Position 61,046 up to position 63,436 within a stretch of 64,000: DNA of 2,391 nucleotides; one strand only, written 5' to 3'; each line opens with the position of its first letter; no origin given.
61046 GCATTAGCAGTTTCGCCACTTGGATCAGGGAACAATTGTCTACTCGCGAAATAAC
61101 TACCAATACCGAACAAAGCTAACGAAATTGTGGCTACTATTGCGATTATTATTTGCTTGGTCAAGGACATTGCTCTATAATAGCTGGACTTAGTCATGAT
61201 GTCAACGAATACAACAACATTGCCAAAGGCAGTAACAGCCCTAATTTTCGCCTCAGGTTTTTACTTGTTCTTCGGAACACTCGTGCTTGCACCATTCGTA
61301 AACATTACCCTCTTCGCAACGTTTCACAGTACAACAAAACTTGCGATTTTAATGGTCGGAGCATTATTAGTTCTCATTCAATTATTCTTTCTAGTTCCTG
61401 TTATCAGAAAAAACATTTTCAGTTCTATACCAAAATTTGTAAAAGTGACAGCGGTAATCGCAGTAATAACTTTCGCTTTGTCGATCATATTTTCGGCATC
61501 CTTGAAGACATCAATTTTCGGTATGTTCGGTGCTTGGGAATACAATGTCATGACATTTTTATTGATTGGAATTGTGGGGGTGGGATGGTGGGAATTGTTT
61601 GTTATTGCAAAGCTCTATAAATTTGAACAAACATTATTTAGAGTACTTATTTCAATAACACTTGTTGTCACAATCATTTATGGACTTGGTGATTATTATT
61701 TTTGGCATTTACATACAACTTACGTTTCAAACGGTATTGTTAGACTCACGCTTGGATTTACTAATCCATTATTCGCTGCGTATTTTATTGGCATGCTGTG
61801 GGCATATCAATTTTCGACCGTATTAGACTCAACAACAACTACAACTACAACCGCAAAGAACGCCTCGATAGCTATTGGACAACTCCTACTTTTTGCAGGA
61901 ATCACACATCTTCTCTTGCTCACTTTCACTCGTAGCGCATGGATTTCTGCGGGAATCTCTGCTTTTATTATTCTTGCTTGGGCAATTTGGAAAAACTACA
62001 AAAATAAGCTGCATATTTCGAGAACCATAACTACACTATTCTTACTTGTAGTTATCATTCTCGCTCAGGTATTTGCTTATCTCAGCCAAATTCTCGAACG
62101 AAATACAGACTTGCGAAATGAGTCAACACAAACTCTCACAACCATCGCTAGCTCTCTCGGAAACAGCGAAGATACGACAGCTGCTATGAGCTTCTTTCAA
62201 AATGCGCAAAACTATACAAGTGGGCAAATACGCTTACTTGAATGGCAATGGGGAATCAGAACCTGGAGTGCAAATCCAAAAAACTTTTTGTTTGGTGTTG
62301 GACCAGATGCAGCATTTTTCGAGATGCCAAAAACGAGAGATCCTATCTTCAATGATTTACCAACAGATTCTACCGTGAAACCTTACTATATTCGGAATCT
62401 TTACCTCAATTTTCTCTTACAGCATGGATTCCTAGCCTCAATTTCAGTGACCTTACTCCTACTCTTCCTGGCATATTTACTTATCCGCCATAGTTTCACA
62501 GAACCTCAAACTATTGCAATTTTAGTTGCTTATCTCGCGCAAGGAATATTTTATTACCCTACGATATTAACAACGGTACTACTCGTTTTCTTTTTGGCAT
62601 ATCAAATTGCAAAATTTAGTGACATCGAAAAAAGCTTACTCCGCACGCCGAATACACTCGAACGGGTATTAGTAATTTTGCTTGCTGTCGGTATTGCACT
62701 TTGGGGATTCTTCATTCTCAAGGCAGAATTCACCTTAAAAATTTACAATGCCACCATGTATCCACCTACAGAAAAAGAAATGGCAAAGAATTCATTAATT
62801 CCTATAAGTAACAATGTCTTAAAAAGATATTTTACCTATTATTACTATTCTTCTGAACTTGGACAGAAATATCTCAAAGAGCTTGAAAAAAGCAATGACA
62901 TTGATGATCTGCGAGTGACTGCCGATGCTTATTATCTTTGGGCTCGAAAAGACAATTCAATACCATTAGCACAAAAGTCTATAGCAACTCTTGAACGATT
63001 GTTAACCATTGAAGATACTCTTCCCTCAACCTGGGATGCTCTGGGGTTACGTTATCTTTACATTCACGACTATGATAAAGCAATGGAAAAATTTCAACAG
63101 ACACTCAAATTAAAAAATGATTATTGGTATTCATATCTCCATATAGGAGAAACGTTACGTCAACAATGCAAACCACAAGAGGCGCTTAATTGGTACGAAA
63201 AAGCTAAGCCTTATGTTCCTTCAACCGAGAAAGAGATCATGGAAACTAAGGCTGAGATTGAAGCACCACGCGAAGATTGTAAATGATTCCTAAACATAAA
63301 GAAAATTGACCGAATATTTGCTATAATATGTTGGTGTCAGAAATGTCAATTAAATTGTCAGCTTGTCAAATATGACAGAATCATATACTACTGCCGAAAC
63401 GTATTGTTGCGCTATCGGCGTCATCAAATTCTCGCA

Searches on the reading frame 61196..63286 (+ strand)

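Call 69: search_protein_families(library=pfam, proteins=[window:61196-63286:+], max_evalue=0.00001)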
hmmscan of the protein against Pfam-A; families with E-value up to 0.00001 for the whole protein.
window:61196-63286:+ (696 aa): 3 families
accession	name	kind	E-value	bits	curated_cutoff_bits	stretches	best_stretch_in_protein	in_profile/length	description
PF04932.20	Wzy_C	-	6.3e-14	52.5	31.7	1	236-416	6-146/149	O-Antigen ligase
PF07719.23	TPR_2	-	4.9e-08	32.9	27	0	612-642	3-33/34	Tetratricopeptide repeat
PF13424.12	TPR_12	-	3.8e-06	27.4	30.1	0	586-640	20-75/77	Tetratricopeptide repeat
